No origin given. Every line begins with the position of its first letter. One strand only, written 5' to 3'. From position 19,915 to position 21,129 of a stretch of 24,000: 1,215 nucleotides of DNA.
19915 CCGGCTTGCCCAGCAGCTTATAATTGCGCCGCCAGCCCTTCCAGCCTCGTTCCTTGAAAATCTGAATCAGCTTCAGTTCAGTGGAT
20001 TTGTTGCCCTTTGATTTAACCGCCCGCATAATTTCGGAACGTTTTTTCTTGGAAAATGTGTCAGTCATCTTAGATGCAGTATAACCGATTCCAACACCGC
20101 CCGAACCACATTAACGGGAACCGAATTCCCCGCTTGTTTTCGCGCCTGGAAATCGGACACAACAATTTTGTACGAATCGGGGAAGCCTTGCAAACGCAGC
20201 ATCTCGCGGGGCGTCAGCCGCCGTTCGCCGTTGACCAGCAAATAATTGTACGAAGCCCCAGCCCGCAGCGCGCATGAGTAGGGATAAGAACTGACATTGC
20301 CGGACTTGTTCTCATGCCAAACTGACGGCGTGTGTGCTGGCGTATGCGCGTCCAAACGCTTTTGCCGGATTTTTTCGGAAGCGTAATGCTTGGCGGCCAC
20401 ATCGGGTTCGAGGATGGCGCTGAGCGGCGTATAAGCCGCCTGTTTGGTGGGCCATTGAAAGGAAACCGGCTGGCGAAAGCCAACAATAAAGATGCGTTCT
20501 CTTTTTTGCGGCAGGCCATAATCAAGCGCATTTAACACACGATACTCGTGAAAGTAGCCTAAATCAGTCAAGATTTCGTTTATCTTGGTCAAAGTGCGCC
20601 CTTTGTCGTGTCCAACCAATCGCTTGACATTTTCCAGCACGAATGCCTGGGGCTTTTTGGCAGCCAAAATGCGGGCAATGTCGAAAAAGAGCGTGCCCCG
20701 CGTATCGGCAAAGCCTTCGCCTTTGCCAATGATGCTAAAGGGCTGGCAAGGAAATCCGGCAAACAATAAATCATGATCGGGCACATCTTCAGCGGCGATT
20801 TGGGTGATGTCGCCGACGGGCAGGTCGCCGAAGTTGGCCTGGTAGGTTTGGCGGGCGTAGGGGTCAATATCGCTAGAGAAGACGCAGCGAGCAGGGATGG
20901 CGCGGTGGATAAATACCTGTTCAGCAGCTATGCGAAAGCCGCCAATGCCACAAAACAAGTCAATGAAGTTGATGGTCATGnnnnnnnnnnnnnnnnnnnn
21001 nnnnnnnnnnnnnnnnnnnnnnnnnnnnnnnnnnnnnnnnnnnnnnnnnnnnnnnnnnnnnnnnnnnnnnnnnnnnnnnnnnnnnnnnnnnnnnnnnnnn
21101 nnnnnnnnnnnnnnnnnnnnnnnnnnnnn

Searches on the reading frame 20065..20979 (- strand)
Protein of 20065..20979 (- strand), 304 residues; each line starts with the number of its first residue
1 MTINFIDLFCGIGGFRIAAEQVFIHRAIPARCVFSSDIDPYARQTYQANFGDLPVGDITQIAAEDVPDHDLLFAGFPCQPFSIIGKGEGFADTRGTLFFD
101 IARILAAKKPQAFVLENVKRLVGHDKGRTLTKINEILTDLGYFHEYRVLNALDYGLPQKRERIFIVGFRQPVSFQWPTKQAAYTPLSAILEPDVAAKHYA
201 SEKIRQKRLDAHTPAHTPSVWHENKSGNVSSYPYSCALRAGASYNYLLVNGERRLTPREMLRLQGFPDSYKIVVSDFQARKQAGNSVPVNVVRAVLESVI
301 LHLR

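Call 4: search_protein_families(library=pfam, proteins=[window:20065-20979:-])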
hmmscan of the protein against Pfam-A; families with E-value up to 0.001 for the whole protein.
window:20065-20979:- (304 aa): 1 family
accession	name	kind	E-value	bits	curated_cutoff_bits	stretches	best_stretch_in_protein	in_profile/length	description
PF00145.23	DNA_methylase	-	3e-89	300.1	22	1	3-299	1-322/324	C-5 cytosine-specific DNA methylase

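Call 5: search_solved_structures(query=window:20065-20979:-, show_alignments=3)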
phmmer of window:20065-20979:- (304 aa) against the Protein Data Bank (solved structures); distinct sequences matched with E-value up to 0.001: 52.
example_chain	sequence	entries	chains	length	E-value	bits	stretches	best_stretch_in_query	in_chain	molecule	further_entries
1fjx_A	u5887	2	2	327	5.9e-71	242.4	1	3-296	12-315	HHAI DNA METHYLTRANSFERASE | MODIFICATION METHYLASE HHAI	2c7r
10mh_A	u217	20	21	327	6e-71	242.4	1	3-296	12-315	PROTEIN (CYTOSINE-SPECIFIC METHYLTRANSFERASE HHAI) | HaeIII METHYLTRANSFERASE | Modification methylase HhaI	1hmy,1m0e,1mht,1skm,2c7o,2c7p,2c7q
2uyh_A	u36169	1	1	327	6.5e-71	242.3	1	3-296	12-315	MODIFICATION METHYLASE HHAI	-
1svu_A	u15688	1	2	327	7.1e-71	242.2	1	3-296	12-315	Modification methylase HhaI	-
2i9k_A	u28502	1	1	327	8.2e-71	242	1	3-296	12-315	Modification methylase HhaI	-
2zcj_A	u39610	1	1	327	1.6e-70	241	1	3-296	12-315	Modification methylase HhaI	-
2uyc_A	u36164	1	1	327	3e-70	240.1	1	3-296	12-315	MODIFICATION METHYLASE HHAI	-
2uz4_A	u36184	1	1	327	3e-70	240.1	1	3-296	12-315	MODIFICATION METHYLASE HHAI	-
2z6u_A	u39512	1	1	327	4.1e-70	239.7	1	3-296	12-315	Modification methylase HhaI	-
2z6q_A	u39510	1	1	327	4.1e-70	239.7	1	3-296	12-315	Modification methylase HhaI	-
2z6a_A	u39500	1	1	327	1.1e-69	238.3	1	3-296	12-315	Modification methylase HhaI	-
3lx6_A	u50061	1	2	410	5.6e-39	137.4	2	3-175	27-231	Cytosine-specific methyltransferase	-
3me5_A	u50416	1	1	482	1.3e-38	136.3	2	3-175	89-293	Cytosine-specific methyltransferase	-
1dct_A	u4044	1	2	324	3.1e-30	108.7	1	4-175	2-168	PROTEIN (MODIFICATION METHYLASE HAEIII)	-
3ubt_Y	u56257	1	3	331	7.6e-29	104.2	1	4-175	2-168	Modification methylase HaeIII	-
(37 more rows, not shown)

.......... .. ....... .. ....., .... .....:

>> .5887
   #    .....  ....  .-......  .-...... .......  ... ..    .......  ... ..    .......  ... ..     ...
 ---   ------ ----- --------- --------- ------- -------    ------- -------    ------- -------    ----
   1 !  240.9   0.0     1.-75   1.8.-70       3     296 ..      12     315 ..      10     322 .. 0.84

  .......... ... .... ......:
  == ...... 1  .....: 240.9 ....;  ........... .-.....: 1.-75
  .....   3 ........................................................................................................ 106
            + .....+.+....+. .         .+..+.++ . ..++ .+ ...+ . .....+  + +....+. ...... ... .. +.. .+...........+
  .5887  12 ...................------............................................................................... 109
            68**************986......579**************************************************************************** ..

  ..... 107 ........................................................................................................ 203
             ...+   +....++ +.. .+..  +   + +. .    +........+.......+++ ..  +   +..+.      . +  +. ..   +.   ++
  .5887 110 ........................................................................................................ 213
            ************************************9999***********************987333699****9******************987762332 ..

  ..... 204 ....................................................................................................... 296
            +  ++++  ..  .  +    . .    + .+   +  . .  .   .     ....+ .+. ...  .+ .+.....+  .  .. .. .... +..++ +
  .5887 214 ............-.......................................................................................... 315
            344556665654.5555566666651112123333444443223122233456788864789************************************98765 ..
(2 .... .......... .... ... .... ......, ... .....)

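Call 9: find_homologous_proteins(query=window:20065-20979:-, max_evalue=1e-20)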
Query window:20065-20979:- (304 aa): 8000 proteins with E <= 1e-20 among 8000 candidates; the best 120 are listed.
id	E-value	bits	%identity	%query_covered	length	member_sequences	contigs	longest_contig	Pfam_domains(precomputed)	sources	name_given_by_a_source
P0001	4.7e-204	694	100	100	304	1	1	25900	PF00145.24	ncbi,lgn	-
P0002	1.0e-184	631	90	100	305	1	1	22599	PF00145.24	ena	-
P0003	3.5e-183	626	89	100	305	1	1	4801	PF00145.24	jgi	jgi:DNA (cytosine-5)-methyltransferase 1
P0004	7.7e-174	595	85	99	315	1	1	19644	PF00145.24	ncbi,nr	ncbi:MAG: DNA (cytosine-5-)-methyltransferase [Chloroflexi bacterium]|nr:DNA (cytosine-5-)-methyltra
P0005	3.0e-165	567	82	99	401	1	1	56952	PF00145.24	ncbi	-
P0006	1.2e-159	548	77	99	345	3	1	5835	PF00145.24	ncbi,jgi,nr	ncbi:MAG: DNA (cytosine-5-)-methyltransferase [Candidatus Cloacimonetes bacterium 4572_55]|nr:MAG: D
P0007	6.0e-157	540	77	99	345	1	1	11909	PF00145.24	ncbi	-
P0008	2.2e-154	531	75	100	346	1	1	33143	PF00145.24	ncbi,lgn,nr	ncbi:MAG: DNA cytosine methyltransferase [Chloroflexi bacterium]|nr:DNA cytosine methyltransferase [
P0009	2.2e-151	521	75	99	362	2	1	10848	PF00145.24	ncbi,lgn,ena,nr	ncbi:MAG TPA: DNA (cytosine-5-)-methyltransferase [Anaerolineae bacterium]|nr:DNA (cytosine-5-)-meth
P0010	4.4e-149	514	72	99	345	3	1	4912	PF00145.24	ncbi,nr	ncbi:MAG TPA: DNA (cytosine-5-)-methyltransferase [Chromatiaceae bacterium]|nr:DNA (cytosine-5-)-met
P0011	1.2e-148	512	73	98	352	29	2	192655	PF00145.24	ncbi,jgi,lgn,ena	-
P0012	3.2e-148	511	73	99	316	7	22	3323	PF00145.24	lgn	-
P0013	1.9e-147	508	73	98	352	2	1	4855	PF00145.24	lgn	-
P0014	8.3e-147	506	74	98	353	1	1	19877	PF00145.24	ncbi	-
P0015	1.5e-146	506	73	98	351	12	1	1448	PF00145.24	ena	-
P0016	2.1e-146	505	74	98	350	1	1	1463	PF00145.24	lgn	-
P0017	2.2e-146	505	73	99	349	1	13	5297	PF00145.24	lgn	-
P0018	4.4e-146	504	72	98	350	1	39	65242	PF00145.24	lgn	-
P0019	1.6e-145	502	72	99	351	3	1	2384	PF00145.24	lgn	-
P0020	1.7e-145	502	72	98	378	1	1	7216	PF00145.24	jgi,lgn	jgi:DNA (cytosine-5)-methyltransferase 1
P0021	2.0e-145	502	73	99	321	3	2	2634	PF00145.24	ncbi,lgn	-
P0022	2.5e-145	501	72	99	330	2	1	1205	PF00145.24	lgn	-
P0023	3.5e-145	501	73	100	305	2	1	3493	PF00145.24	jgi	jgi:DNA (cytosine-5)-methyltransferase 1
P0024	4.8e-145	501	73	99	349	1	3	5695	PF00145.24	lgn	-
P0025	6.8e-145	500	72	98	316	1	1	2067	PF00145.24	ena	-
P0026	7.2e-145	500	70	98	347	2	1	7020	PF00145.24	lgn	-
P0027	1.7e-144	499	72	99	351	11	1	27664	PF00145.24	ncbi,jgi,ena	-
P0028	1.8e-144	499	72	98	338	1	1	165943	PF00145.24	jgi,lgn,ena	-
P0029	1.8e-144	499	71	98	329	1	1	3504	PF00145.24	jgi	-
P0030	2.0e-144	499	72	98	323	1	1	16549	PF00145.24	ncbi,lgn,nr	ncbi:MAG: DNA (cytosine-5-)-methyltransferase [Anaerolineales bacterium]|nr:DNA (cytosine-5-)-methyl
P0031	2.3e-144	498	71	99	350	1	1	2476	PF00145.24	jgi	jgi:DNA (cytosine-5)-methyltransferase 1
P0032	2.5e-144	498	72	98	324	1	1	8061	PF00145.24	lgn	-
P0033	2.5e-144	498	73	98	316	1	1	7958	PF00145.24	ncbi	-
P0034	2.7e-144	498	72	98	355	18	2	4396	PF00145.24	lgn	-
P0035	2.8e-144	498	72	98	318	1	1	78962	PF00145.24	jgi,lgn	jgi:DNA (cytosine-5)-methyltransferase 1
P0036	3.0e-144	498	72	98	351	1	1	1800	PF00145.24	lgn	-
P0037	3.5e-144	498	72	99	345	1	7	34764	PF00145.24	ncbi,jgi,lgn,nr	ncbi:MAG: DNA (cytosine-5-)-methyltransferase [Anaerolineales bacterium]|jgi:DNA (cytosine-5)-methyl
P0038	5.3e-144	497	72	98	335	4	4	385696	PF00145.24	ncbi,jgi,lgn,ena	ncbi:MAG: DNA (cytosine-5-)-methyltransferase [Bacillota bacterium]|jgi:DNA (cytosine-5)-methyltrans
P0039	8.6e-144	496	73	98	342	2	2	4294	PF00145.24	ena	-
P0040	9.3e-144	496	70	100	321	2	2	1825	PF00145.24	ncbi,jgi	-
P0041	1.0e-143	496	73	98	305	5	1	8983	PF00145.24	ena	-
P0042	1.0e-143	496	71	99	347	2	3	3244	PF00145.24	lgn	-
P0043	1.0e-143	496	72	98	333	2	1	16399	PF00145.24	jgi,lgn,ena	-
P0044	1.4e-143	496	71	99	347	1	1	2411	PF00145.24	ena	-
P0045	1.5e-143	496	72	99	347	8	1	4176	PF00145.24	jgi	-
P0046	2.2e-143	495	71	99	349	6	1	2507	PF00145.24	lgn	-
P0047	2.3e-143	495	71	98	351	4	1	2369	PF00145.24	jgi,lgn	jgi:DNA (cytosine-5)-methyltransferase 1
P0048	2.8e-143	495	71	98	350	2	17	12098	PF00145.24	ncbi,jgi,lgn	-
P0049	3.1e-143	495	72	98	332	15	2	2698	PF00145.24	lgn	-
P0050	4.5e-143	494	72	98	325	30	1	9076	PF00145.24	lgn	-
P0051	4.9e-143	494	70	98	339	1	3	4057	PF00145.24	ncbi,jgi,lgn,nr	ncbi:MAG: DNA (cytosine-5-)-methyltransferase [Chloroflexi bacterium]|nr:DNA (cytosine-5-)-methyltra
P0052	5.7e-143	494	70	98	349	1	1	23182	PF00145.24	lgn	-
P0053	6.0e-143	494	70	98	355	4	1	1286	PF00145.24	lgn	-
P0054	6.3e-143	494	70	99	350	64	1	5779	PF00145.24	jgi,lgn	jgi:DNA (cytosine-5)-methyltransferase 1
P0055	7.4e-143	493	71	99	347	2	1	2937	PF00145.24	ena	-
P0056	7.7e-143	493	72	98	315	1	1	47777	PF00145.24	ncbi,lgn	-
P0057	9.7e-143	493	72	98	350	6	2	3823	PF00145.24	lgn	-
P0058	2.0e-142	492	71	98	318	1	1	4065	PF00145.24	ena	-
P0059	2.7e-142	492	71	98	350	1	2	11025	PF00145.24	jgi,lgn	-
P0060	2.7e-142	491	70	98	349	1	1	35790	PF00145.24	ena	-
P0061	2.8e-142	491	72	98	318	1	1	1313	PF00145.24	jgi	jgi:DNA (cytosine-5)-methyltransferase 1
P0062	3.2e-142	491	71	99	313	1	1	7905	PF00145.24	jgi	-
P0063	3.4e-142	491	71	98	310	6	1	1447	PF00145.24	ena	-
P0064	4.0e-142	491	71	98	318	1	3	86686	PF00145.24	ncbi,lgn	ncbi:MAG: DNA cytosine methyltransferase [Anaerolineales bacterium]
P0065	6.3e-142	490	71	98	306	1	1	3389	PF00145.24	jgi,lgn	-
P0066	6.3e-142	490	71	98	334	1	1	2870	PF00145.24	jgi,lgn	-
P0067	6.5e-142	490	72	98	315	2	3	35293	PF00145.24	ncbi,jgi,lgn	jgi:DNA (cytosine-5)-methyltransferase 1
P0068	6.8e-142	490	71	98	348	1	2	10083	PF00145.24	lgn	-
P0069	6.8e-142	490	71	98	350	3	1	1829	PF00145.24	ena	-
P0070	8.3e-142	490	71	99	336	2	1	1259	PF00145.24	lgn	-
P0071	8.7e-142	490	70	98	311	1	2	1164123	PF00145.24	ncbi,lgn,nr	ncbi:MAG: DNA (cytosine-5-)-methyltransferase [Anaerolineales bacterium]|nr:DNA (cytosine-5-)-methyl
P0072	9.9e-142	490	71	98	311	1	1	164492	PF00145.24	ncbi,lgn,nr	ncbi:MAG: DNA (cytosine-5-)-methyltransferase [Chloroflexi bacterium]|nr:DNA (cytosine-5-)-methyltra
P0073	1.1e-141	490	70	99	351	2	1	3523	PF00145.24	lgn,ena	-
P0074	1.1e-141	490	72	98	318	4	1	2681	PF00145.24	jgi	-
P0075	1.3e-141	489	72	97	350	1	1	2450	PF00145.24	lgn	-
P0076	2.0e-141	489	72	98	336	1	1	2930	PF00145.24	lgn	-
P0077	2.5e-141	488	71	99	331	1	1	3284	PF00145.24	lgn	-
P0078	4.2e-141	488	69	98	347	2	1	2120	PF00145.24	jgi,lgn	jgi:DNA (cytosine-5)-methyltransferase 1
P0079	5.5e-141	487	71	98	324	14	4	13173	PF00145.24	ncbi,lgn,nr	ncbi:MAG: cytosine-specific methyltransferase [Anaerolineaceae bacterium]|nr:MAG: cytosine-specific 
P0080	5.5e-141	487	70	98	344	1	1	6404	PF00145.24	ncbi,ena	-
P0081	7.7e-141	487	70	98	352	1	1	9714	PF00145.24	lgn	-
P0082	8.9e-141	487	70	98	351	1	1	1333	PF00145.24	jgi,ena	-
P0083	9.5e-141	486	70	98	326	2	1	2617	PF00145.24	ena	-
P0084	9.6e-141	486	71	93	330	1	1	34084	PF00145.24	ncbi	-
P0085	1.2e-140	486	71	98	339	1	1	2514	PF00145.24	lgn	-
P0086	1.7e-140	486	70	100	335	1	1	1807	PF00145.24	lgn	-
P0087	1.8e-140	486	70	98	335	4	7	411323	PF00145.24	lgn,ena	-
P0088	2.1e-140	485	69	98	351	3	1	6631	PF00145.24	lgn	-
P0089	3.8e-140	484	70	98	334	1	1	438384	PF00145.24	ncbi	-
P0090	3.8e-140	484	71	99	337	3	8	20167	PF00145.24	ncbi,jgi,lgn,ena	-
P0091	4.9e-140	484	70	98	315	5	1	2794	PF00145.24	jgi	jgi:DNA (cytosine-5)-methyltransferase 1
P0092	5.9e-140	484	69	100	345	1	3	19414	PF00145.24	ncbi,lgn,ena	-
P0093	8.0e-140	483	70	98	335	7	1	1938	PF00145.24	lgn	-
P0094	9.0e-140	483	72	99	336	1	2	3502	PF00145.24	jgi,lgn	-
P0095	1.0e-139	483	70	99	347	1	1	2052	PF00145.24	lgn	-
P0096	1.1e-139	483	70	99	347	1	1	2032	PF00145.24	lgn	-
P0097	1.3e-139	483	70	98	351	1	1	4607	PF00145.24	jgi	jgi:DNA (cytosine-5)-methyltransferase 1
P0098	1.5e-139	482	71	98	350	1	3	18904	PF00145.24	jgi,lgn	-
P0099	2.5e-139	482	71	98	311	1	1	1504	PF00145.24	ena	-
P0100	2.7e-139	482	71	98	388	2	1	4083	PF00145.24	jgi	-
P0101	3.9e-139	481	72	97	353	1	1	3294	PF00145.24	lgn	-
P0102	4.0e-139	481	70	99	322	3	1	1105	PF00145.24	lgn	-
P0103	4.3e-139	481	70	98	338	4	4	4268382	PF00145.24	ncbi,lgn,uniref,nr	ncbi:DNA cytosine methyltransferase [Leptospira kirschneri]|uniref:Cytosine-specific methyltransfera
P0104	4.4e-139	481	69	99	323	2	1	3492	PF00145.24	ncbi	-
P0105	4.4e-139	481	70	98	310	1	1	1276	PF00145.24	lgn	-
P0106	4.4e-139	481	68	99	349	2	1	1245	PF00145.24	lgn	-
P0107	4.5e-139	481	68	98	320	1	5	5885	PF00145.24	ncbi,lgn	-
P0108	5.0e-139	481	69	99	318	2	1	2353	PF00145.24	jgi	-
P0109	7.2e-139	480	69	98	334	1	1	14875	PF00145.24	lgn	-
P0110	7.2e-139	480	71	98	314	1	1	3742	PF00145.24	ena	-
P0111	8.5e-139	480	70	98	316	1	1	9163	PF00145.24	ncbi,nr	ncbi:MAG: DNA (cytosine-5-)-methyltransferase [Anaerolineales bacterium]|nr:DNA (cytosine-5-)-methyl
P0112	9.5e-139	480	68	100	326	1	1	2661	PF00145.24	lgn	-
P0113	1.1e-138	480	69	98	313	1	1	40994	PF00145.24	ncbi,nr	ncbi:MAG: DNA (cytosine-5-)-methyltransferase [Anaerolineales bacterium]|nr:DNA (cytosine-5-)-methyl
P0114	1.2e-138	480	72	100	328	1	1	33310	PF00145.24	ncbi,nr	ncbi:MAG: DNA (cytosine-5-)-methyltransferase [Nitrospinae bacterium]|nr:DNA (cytosine-5-)-methyltra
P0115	1.5e-138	479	69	100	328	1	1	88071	PF00145.24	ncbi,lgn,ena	-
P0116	1.5e-138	479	71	99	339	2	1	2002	PF00145.24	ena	-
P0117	2.1e-138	479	69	99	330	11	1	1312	PF00145.24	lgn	-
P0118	3.0e-138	478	69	99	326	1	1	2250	PF00145.24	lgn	-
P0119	3.1e-138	478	70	98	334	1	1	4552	PF00145.24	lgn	-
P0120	4.6e-138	478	70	98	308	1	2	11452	PF00145.24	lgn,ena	-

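Call 11: find_encoding_contigs(protein=P0001, flank=10000, max_places=3)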
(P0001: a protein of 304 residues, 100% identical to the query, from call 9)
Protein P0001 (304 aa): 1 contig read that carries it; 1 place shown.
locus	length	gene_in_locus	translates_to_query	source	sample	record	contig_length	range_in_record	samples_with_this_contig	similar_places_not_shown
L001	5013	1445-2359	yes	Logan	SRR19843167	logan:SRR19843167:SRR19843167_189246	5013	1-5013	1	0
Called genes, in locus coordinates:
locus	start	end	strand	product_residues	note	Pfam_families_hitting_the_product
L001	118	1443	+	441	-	PF01041:DegT_DnrJ_EryC1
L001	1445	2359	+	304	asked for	PF00145:DNA_methylase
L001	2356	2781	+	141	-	PF03852:Vsr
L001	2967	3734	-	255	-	-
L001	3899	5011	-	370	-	?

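Call 12: search_protein_families(library=ncbifam, proteins=[window:20065-20979:-])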
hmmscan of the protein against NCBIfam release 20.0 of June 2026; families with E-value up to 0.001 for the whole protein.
window:20065-20979:- (304 aa): 2 families
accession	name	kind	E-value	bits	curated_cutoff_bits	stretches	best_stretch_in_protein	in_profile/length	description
TIGR00675.1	dcm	superfamily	4.4e-91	305.9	100.65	2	5-201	1-202/329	DNA (cytosine-5-)-methyltransferase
NF007772.0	PRK10458.1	subfamily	9.7e-47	159.6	710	3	60-174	161-292/472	DNA cytosine methylase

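Call 17: find_encoding_contigs(protein=P0002, flank=10000, max_places=2)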
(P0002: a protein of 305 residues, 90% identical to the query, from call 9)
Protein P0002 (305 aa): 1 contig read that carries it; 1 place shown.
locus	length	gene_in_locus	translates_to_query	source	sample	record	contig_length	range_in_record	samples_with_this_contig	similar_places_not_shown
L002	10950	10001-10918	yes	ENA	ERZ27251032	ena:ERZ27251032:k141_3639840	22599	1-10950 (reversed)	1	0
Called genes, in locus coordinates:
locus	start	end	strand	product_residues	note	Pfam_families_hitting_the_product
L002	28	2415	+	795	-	PF00069:Pkinase, PF01636:APH (faint), PF03109:ABC1 (faint), PF07714:PK_Tyr_Ser-Thr, PF06293:Kdo (faint), PF00069:Pkinase, PF07714:PK_Tyr_Ser-Thr, PF01476:LysM, +1 more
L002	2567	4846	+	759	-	PF11992:TgpA_N, PF01841:Transglut_core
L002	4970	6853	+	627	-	PF01590:GAF, PF13185:GAF_2, PF13492:GAF_3, PF00211:Guanylate_cyc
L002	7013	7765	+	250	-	PF01476:LysM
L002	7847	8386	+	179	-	PF00293:NUDIX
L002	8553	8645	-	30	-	-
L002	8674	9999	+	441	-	PF01041:DegT_DnrJ_EryC1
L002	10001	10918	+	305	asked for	PF00145:DNA_methylase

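Call 18: find_encoding_contigs(protein=P0004, flank=10000, max_places=2)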
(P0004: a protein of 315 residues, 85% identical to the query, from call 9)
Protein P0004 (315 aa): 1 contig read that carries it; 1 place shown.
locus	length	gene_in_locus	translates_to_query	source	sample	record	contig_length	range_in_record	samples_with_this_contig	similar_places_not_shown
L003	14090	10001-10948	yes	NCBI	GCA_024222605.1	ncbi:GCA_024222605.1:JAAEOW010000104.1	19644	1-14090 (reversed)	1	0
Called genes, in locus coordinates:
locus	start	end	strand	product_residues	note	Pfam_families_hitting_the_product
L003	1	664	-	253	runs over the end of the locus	PF01790:LGT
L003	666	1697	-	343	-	PF08240:ADH_N, PF00107:ADH_zinc_N, PF13602:ADH_zinc_N_2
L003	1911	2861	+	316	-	PF01464:SLT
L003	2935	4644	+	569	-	PF00485:PRK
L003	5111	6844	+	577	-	PF01590:GAF, PF13185:GAF_2, PF13492:GAF_3, PF00211:Guanylate_cyc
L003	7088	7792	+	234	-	PF01476:LysM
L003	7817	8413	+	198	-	PF00293:NUDIX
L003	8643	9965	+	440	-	PF01041:DegT_DnrJ_EryC1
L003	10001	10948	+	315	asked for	PF00145:DNA_methylase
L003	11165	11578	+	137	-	PF03852:Vsr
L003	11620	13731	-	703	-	PF00654:Voltage_CLC, PF00571:CBS, PF02080:TrkA_C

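Call 19: find_encoding_contigs(protein=P0005, flank=10000, max_places=2)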
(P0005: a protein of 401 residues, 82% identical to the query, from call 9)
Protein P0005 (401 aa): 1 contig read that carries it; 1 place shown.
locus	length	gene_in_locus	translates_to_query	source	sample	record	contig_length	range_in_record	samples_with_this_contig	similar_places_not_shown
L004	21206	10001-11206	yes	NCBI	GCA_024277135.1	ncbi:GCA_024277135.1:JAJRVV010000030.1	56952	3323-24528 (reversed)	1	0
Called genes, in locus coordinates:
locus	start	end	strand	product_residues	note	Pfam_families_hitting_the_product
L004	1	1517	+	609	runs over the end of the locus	PF00664:ABC_membrane, PF00005:ABC_tran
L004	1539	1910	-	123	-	PF20126:TumE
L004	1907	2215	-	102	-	-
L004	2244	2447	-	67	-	PF21748:UPF0150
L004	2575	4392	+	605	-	PF00664:ABC_membrane, PF00005:ABC_tran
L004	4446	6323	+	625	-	PF00664:ABC_membrane, PF00005:ABC_tran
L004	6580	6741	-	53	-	-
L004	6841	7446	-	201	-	PF05724:TPMT, PF13847:Methyltransf_31 (weak), PF08241:Methyltransf_11, PF08242:Methyltransf_12, PF13649:Methyltransf_25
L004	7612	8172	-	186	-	-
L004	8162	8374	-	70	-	-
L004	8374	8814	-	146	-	-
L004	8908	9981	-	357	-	PF01118:Semialdhyde_dh, PF02774:Semialdhyde_dhC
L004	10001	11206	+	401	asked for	PF00145:DNA_methylase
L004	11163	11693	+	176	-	-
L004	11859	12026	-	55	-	-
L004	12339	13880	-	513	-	PF03853:YjeF_N, PF01256:Carb_kinase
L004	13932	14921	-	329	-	PF01073:3Beta_HSD, PF01370:Epimerase, PF02719:Polysacc_synt_2, PF04321:RmlD_sub_bind, PF05368:NmrA, PF13460:NAD_binding_10, PF16363:GDP_Man_Dehyd, PF07993:NAD_binding_4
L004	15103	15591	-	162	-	-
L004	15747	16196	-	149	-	-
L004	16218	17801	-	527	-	-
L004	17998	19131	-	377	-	PF00091:Tubulin, PF12327:FtsZ_C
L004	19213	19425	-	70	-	PF12728:HTH_17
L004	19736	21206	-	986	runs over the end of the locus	PF01565:FAD_binding_4, PF02913:FAD-oxidase_C, PF13183:Fer4_8, PF13534:Fer4_17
